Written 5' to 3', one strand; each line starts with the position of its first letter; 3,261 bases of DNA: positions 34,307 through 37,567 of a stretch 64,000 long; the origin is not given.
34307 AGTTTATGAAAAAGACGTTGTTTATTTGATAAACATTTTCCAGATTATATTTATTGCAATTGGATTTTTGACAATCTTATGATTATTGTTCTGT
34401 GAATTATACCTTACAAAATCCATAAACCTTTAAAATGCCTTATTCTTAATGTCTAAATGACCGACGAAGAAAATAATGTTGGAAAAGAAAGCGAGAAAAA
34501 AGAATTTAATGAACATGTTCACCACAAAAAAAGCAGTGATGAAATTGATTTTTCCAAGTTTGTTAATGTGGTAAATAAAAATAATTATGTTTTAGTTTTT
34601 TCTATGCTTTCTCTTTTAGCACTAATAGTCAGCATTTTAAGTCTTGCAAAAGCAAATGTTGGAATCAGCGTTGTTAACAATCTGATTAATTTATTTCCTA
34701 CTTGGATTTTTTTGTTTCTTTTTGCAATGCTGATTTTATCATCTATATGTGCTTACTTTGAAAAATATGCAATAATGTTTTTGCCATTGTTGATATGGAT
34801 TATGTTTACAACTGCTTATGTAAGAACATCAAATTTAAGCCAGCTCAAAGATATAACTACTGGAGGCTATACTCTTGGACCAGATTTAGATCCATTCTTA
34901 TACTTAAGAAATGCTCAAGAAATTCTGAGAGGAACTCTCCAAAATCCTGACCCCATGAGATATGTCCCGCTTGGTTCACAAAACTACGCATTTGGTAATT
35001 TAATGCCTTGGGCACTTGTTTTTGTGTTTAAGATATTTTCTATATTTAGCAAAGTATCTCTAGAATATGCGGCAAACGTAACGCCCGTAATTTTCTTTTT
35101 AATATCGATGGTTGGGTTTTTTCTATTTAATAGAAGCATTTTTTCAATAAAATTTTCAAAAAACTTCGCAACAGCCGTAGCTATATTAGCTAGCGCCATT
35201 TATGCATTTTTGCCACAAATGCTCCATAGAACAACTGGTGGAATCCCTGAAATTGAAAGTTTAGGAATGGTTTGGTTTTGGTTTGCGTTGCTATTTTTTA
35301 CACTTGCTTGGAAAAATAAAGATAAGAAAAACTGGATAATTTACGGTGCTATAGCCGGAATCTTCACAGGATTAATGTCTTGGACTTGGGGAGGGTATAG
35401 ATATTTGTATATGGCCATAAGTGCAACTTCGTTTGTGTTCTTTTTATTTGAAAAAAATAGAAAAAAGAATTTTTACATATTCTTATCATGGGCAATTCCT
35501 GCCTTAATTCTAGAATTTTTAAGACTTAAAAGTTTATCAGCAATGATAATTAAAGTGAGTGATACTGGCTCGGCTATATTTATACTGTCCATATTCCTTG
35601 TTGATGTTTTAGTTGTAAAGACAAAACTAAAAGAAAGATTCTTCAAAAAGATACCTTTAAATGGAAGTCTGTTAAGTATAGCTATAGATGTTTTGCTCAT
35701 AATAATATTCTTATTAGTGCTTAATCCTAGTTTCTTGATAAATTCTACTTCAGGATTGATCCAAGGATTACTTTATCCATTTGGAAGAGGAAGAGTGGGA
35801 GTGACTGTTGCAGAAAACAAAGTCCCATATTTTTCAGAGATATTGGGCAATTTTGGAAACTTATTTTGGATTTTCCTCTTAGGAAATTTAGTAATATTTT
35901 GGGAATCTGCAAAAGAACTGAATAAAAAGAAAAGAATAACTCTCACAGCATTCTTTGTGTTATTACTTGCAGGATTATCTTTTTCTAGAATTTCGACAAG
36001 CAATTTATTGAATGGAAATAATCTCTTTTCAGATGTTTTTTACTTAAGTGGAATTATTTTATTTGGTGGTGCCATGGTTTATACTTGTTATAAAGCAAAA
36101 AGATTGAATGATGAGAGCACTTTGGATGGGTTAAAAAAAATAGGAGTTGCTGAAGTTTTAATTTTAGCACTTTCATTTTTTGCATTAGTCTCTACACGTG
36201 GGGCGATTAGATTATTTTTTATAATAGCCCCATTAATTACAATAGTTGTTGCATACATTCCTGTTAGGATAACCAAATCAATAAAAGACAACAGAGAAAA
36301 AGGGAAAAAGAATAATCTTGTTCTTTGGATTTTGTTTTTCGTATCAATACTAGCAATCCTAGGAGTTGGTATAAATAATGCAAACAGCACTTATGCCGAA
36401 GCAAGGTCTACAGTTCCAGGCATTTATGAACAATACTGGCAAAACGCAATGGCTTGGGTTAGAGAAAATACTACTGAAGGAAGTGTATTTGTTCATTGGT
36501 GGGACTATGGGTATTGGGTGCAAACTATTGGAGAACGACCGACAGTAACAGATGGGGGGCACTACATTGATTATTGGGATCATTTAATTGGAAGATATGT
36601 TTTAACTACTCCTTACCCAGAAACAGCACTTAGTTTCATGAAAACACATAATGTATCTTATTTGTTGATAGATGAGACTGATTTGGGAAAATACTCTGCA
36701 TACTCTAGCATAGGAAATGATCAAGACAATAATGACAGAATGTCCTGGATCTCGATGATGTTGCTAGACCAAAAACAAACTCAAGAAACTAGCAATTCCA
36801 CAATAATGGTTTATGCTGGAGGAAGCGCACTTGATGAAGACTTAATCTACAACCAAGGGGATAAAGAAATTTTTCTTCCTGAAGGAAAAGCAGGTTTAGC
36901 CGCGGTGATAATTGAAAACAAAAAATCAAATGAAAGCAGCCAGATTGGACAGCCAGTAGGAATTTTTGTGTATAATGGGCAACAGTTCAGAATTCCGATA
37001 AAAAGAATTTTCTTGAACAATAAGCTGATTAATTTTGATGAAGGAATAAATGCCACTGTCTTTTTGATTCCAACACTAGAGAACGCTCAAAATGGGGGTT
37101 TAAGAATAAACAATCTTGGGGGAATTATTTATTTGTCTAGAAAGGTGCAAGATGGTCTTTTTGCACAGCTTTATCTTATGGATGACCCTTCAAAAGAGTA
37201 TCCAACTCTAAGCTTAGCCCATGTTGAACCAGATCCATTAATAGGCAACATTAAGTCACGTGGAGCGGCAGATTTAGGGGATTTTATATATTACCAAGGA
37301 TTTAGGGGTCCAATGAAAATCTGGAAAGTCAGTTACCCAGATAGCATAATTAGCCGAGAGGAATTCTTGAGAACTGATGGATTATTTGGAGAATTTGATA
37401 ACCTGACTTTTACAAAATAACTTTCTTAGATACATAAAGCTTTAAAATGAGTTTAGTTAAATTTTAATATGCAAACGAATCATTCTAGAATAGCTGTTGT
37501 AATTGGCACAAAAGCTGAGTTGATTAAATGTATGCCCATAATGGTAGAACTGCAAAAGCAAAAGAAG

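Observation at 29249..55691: A 25-kb agl N-glycosylation island predicting a heavily modified (amino, acetylated, methylated, possibly amidated) glycan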

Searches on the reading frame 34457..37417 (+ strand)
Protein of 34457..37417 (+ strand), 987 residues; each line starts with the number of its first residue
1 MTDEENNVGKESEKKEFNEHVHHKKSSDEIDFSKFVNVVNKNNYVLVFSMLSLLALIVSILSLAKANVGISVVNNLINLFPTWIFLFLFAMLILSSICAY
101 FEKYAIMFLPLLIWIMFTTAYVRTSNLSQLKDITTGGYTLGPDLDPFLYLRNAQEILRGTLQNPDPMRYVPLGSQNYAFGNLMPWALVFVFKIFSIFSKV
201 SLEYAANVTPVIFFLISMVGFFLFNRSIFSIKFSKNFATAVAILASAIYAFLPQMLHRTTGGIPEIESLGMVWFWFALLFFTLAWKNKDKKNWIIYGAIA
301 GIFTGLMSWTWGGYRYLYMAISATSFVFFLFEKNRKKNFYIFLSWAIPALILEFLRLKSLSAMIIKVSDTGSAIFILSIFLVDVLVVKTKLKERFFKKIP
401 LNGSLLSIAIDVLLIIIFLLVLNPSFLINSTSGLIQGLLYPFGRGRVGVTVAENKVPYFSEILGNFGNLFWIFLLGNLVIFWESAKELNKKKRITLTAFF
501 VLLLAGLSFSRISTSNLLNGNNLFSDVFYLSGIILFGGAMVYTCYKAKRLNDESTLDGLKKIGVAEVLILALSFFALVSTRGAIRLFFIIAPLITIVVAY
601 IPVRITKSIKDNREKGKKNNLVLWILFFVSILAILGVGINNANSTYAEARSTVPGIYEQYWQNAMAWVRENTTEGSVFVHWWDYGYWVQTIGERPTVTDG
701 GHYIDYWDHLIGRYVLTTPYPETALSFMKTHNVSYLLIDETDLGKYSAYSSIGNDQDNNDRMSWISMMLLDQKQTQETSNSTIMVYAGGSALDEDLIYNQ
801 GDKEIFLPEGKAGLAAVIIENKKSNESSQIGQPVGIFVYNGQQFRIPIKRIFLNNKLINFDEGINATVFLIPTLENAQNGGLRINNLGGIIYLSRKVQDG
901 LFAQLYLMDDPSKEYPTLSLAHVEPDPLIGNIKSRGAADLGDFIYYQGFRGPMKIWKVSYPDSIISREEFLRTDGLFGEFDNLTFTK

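Call 3: search_protein_families(library=pfam, proteins=[window:34457-37417:+], max_evalue=0.01)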
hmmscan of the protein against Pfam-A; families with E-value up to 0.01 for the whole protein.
window:34457-37417:+ (987 aa): 2 families
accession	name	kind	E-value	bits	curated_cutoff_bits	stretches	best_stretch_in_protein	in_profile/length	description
PF02516.20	STT3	-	1e-07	32.3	24.5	1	144-393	32-278/405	Oligosaccharyl transferase STT3, N-terminal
PF21436.2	STT3-PglB_core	-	0.00028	21.9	23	1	677-769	4-92/131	STT3/PglB/AglB core domain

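Call 6: search_protein_families(library=ncbifam, proteins=[window:34457-37417:+], max_evalue=0.001)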
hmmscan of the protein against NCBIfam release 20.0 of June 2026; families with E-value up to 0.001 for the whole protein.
window:34457-37417:+ (987 aa): 1 family
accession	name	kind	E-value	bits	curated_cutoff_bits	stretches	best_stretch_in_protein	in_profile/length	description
TIGR04154.1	archaeo_STT3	subfamily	8e-26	90.6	450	1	110-779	2-630/831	oligosaccharyl transferase, archaeosortase A system-associated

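Call 13: find_homologous_proteins(query=window:34457-37417:+)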
Query window:34457-37417:+ (987 aa): 283 proteins with E <= 0.001 among 8000 candidates; the best 120 are listed.
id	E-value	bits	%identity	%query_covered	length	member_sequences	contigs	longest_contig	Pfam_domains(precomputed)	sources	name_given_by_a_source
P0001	0.0e+0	1765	78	100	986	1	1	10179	PF02516.21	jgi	jgi:asparagine N-glycosylation enzyme membrane subunit Stt3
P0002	0.0e+0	1477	66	97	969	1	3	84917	PF02516.21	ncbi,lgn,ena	ncbi:MAG: STT3 domain-containing protein [Nanoarchaeota archaeon]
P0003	0.0e+0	1152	53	98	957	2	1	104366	PF02516.21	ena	-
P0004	0.0e+0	1125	52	98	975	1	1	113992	PF02516.21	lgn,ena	-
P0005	0.0e+0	1124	51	100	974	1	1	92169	PF02516.21,PF21436.3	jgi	jgi:asparagine N-glycosylation enzyme membrane subunit Stt3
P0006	0.0e+0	1122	52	99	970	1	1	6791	PF02516.21,PF21436.3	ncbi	-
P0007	0.0e+0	1113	52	97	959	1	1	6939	PF21436.3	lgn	-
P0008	0.0e+0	1107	50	99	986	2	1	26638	PF02516.21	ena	-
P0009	0.0e+0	1106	57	88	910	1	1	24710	PF02516.21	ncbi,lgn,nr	ncbi:MAG: hypothetical protein NTW17_00885 [Candidatus Pacearchaeota archaeon]|nr:hypothetical prote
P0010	0.0e+0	1103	54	88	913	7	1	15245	PF02516.21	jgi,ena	-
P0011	0.0e+0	1098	52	96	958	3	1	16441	PF02516.21,PF14037.12,PF21436.3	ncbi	-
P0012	0.0e+0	1097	55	88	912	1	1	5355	PF02516.21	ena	-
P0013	0.0e+0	1096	50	99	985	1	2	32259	PF02516.21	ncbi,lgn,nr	ncbi:hypothetical protein HY212_06930 [Candidatus Pacearchaeota archaeon]|nr:hypothetical protein [C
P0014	0.0e+0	1095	55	89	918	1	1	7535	PF02516.21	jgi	-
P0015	0.0e+0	1091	52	96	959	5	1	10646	PF02516.21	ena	-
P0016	0.0e+0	1079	52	96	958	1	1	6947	PF02516.21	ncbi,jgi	jgi:asparagine N-glycosylation enzyme membrane subunit Stt3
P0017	0.0e+0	1079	52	93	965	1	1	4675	PF02516.21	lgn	-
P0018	0.0e+0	1079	52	96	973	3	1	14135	PF02516.21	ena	-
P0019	0.0e+0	1078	51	96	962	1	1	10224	PF02516.21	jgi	-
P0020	0.0e+0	1077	51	98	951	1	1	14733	PF02516.21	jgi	-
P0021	0.0e+0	1072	51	96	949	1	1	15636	PF02516.21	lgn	-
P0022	0.0e+0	1072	52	95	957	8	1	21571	PF02516.21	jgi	-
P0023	0.0e+0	1071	49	98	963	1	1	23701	PF02516.21,PF21436.3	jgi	jgi:asparagine N-glycosylation enzyme membrane subunit Stt3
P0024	0.0e+0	1070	50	97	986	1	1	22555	PF02516.21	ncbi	-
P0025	0.0e+0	1069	51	98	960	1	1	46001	PF02516.21,PF21436.3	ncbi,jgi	-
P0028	0.0e+0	1060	50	98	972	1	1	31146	PF02516.21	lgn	-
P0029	0.0e+0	1053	50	96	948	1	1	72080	PF02516.21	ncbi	ncbi:MAG: STT3 domain-containing protein [Candidatus Diapherotrites archaeon]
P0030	0.0e+0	1050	51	96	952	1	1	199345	PF02516.21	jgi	jgi:dolichyl-diphosphooligosaccharide--protein glycosyltransferase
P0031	0.0e+0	1041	51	96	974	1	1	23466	PF02516.21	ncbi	-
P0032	0.0e+0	1038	51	96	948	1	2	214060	PF02516.21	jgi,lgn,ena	jgi:dolichyl-diphosphooligosaccharide--protein glycosyltransferase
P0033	0.0e+0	1035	49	96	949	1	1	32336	PF02516.21,PF21436.3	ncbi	-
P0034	0.0e+0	1027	49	98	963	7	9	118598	PF02516.21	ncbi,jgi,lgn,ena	-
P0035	0.0e+0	1023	50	93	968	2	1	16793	PF22627.1,PF02516.21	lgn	-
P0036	0.0e+0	1023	49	96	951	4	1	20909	PF02516.21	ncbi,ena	-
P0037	0.0e+0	1023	49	96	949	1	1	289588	PF02516.21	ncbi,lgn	-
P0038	0.0e+0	1022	50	96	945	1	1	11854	PF02516.21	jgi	jgi:asparagine N-glycosylation enzyme membrane subunit Stt3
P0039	0.0e+0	1021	50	94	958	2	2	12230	PF02516.21,PF21436.3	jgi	jgi:asparagine N-glycosylation enzyme membrane subunit Stt3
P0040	0.0e+0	1020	50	97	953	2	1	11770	PF02516.21,PF21436.3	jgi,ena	-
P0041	0.0e+0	1019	50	97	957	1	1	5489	PF02516.21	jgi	jgi:asparagine N-glycosylation enzyme membrane subunit Stt3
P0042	0.0e+0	1017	48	96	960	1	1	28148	PF22627.1,PF02516.21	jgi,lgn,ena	-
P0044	0.0e+0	1013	48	97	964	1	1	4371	PF02516.21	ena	-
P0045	0.0e+0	1012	49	96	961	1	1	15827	PF02516.21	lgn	-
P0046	1.7e-296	1004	49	96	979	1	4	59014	PF22627.1,PF21436.3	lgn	-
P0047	3.1e-296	1003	48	96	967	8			PF02516.21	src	-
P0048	8.7e-296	1002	50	96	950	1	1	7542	PF02516.21,PF21436.3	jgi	jgi:asparagine N-glycosylation enzyme membrane subunit Stt3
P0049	1.2e-295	1001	48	96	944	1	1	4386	PF02516.21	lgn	-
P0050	6.1e-295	999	49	96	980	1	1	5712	PF02516.21,PF21436.3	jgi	jgi:asparagine N-glycosylation enzyme membrane subunit Stt3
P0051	1.3e-294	998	50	96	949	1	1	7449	PF02516.21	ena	-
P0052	4.7e-294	996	47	98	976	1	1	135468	PF22627.1,PF02516.21,PF21436.3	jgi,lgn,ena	-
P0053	7.2e-294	996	48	96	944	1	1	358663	PF02516.21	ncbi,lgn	-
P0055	1.8e-292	991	48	96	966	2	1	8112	PF22627.1,PF02516.21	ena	-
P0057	2.0e-290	984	47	97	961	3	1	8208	PF22627.1,PF02516.21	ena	-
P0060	2.4e-289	981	50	91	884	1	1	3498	PF02516.21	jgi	jgi:asparagine N-glycosylation enzyme membrane subunit Stt3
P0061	1.6e-288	978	48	97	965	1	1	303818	PF22627.1,PF02516.21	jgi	jgi:asparagine N-glycosylation enzyme membrane subunit Stt3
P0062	3.3e-288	977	48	96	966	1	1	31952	PF02516.21,PF21436.3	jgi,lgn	jgi:asparagine N-glycosylation enzyme membrane subunit Stt3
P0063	6.1e-288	976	48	96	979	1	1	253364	PF02516.21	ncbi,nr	ncbi:MAG: hypothetical protein NUV46_01670 [Nanoarchaeota archaeon]|nr:hypothetical protein [Nanoarc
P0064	2.1e-287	974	47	97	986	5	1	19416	PF22627.1,PF02516.21,PF21436.3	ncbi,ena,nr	ncbi:MAG: hypothetical protein KJ905_01180 [Nanoarchaeota archaeon]|nr:hypothetical protein [Nanoarc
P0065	1.3e-286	971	48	96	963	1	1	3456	PF02516.21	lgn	-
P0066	3.6e-284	963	47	96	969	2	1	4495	PF02516.21,PF21436.3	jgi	jgi:asparagine N-glycosylation enzyme membrane subunit Stt3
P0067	5.4e-284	963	47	96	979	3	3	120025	PF02516.21,PF21436.3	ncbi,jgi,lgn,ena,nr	ncbi:hypothetical protein COU58_02420 [Candidatus Pacearchaeota archaeon CG10_big_fil_rev_8_21_14_0_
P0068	1.3e-283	962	47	97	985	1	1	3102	PF02516.21,PF21436.3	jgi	-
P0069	2.2e-283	961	48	96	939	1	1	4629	PF02516.21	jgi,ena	-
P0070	1.4e-282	958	47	97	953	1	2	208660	PF02516.21,PF21436.3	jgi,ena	-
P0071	1.1e-281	955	47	96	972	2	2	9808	PF21436.3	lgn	-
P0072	1.3e-281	955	46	96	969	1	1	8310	PF02516.21,PF21436.3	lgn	-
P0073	1.4e-281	955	50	89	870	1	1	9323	PF02516.21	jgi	-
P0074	3.3e-281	954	46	97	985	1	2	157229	PF02516.21,PF21436.3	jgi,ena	-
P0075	1.3e-280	952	46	98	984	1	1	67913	PF22627.1,PF02516.21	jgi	-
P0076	1.6e-280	951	46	98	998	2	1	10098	PF22627.1,PF21436.3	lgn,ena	-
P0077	4.1e-280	950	45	98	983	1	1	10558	PF22627.1,PF02516.21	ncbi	-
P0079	4.0e-279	947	47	93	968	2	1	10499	PF02516.21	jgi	jgi:asparagine N-glycosylation enzyme membrane subunit Stt3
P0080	1.9e-278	945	45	96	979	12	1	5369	PF21436.3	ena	-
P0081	3.4e-277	940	49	88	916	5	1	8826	PF02516.21,PF21436.3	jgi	-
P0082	3.5e-277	940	46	96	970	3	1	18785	PF02516.21,PF21436.3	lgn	-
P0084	2.3e-276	938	47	97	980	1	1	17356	PF02516.21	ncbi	ncbi:MAG: STT3 domain-containing protein [Candidatus Pacearchaeota archaeon]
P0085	2.0e-275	934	46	96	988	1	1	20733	PF02516.21,PF21436.3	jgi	-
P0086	7.9e-275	933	46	96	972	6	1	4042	PF02516.21,PF21436.3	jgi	-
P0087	9.9e-275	932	46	99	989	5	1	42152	PF02516.21,PF21436.3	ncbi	ncbi:MAG: STT3 domain-containing protein [Candidatus Pacearchaeota archaeon]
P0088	2.2e-274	931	46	96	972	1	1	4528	PF02516.21,PF21436.3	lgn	-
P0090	9.4e-273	926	45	98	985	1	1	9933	PF22627.1,PF21436.3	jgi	jgi:asparagine N-glycosylation enzyme membrane subunit Stt3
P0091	2.5e-272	924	45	96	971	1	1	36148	PF02516.21,PF21436.3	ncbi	-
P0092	6.9e-270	916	44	96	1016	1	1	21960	PF02516.21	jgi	-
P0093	9.6e-269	912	46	93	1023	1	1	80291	PF02516.21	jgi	jgi:asparagine N-glycosylation enzyme membrane subunit Stt3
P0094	6.9e-268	910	45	96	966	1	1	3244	PF02516.21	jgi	jgi:asparagine N-glycosylation enzyme membrane subunit Stt3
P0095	2.7e-267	908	45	95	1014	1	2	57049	PF02516.21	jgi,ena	-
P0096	5.4e-265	900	45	95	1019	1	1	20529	PF02516.21,PF21436.3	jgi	-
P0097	4.3e-264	897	47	90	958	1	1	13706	PF02516.21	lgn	-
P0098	6.5e-263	893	53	78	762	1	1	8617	PF02516.21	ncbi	ncbi:MAG: STT3 domain-containing protein, partial [Nanoarchaeota archaeon]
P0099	1.6e-262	892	45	92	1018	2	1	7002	PF02516.21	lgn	-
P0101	4.5e-260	884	45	93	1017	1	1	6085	PF02516.21,PF21436.3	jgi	jgi:asparagine N-glycosylation enzyme membrane subunit Stt3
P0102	6.1e-259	880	44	95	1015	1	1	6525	PF02516.21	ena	-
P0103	7.5e-258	876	42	95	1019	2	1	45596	PF02516.21,PF21436.3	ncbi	-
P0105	1.7e-256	872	43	95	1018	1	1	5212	PF02516.21,PF21436.3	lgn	-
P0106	4.5e-256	870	47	89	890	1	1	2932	PF02516.21,PF21436.3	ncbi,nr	ncbi:MAG: hypothetical protein KKB62_01225, partial [Nanoarchaeota archaeon]|nr:hypothetical protein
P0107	3.4e-253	861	46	47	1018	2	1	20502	PF02516.21,PF21436.3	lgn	-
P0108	4.4e-252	857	48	87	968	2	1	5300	PF22627.1,PF02516.21,PF21436.3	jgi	-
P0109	2.4e-251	855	46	90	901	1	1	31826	PF22627.1,PF02516.21,PF21436.3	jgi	jgi:asparagine N-glycosylation enzyme membrane subunit Stt3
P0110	5.8e-251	854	47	87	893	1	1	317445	PF02516.21,PF21436.3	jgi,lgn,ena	-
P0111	8.1e-251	853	47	89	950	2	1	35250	PF02516.21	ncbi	ncbi:MAG: STT3 domain-containing protein [Candidatus Pacearchaeota archaeon]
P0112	1.9e-250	852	47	88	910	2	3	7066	PF22627.1,PF21436.3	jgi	jgi:dolichyl-diphosphooligosaccharide--protein glycosyltransferase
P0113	1.7e-248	845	46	88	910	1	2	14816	PF02516.21,PF21436.3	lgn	-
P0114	2.8e-247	841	47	89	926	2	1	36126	PF22627.1,PF02516.21,PF21436.3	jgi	-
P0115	1.7e-245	835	45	89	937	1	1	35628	PF02516.21,PF21436.3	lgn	-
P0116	9.8e-245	833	48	85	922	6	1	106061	PF02516.21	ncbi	ncbi:MAG: STT3 domain-containing protein, partial [Candidatus Pacearchaeota archaeon]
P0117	1.4e-244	832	47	89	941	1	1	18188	PF22627.1,PF02516.21,PF21436.3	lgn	-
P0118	1.6e-244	832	45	87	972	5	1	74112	PF02516.21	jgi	jgi:asparagine N-glycosylation enzyme membrane subunit Stt3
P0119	2.0e-244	832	43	97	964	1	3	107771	PF02516.21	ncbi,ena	ncbi:MAG: STT3 domain-containing protein [Nanoarchaeota archaeon]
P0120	1.1e-242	826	46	86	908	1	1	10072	PF21436.3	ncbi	ncbi:MAG: hypothetical protein QW625_02660 [Candidatus Nanoarchaeia archaeon]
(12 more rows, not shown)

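Call 14: find_encoding_contigs(protein=window:34457-37417:+, flank=10000, max_places=6)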
Protein window:34457-37417:+ (987 aa): 8 contigs read that carry it; 5 places shown.
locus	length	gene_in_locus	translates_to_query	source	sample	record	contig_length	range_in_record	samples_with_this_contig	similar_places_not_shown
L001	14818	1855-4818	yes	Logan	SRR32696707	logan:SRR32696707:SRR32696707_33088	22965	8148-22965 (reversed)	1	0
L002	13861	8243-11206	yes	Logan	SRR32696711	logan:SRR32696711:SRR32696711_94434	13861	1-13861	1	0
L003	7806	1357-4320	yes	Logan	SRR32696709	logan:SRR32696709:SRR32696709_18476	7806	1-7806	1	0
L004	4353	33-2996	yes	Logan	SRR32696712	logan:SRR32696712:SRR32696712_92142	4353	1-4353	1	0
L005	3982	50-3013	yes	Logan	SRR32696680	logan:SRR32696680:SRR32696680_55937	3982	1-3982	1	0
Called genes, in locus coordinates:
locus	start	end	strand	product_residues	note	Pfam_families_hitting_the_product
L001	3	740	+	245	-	?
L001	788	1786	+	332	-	PF00953:Glycos_transf_4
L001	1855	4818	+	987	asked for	PF02516:STT3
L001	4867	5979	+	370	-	PF02350:Epimerase_2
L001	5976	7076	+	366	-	PF00534:Glycos_transf_1, PF13692:Glyco_trans_1_4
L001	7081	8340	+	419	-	PF08421:Methyltransf_13, PF13489:Methyltransf_23, PF13847:Methyltransf_31 (weak), PF08241:Methyltransf_11, PF08242:Methyltransf_12 (weak), PF08484:Methyltransf_14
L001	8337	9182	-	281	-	PF01370:Epimerase, PF04321:RmlD_sub_bind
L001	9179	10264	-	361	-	PF13439:Glyco_transf_4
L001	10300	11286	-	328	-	PF00106:adh_short (weak), PF01073:3Beta_HSD, PF01370:Epimerase, PF02719:Polysacc_synt_2, PF04321:RmlD_sub_bind, PF07993:NAD_binding_4 (faint), PF13460:NAD_binding_10 (weak), PF16363:GDP_Man_Dehyd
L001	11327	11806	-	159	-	PF19480:DUF6016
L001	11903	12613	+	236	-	PF00483:NTP_transferase, PF12804:NTP_transf_3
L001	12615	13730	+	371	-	PF13439:Glyco_transf_4, PF00534:Glycos_transf_1, PF13692:Glyco_trans_1_4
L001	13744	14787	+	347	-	PF13439:Glyco_transf_4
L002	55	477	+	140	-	PF00327:Ribosomal_L30 (weak)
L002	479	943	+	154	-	PF00828:Ribosomal_L27A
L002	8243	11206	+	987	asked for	PF02516:STT3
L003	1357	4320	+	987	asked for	PF02516:STT3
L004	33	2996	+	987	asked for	PF02516:STT3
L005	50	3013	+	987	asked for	PF02516:STT3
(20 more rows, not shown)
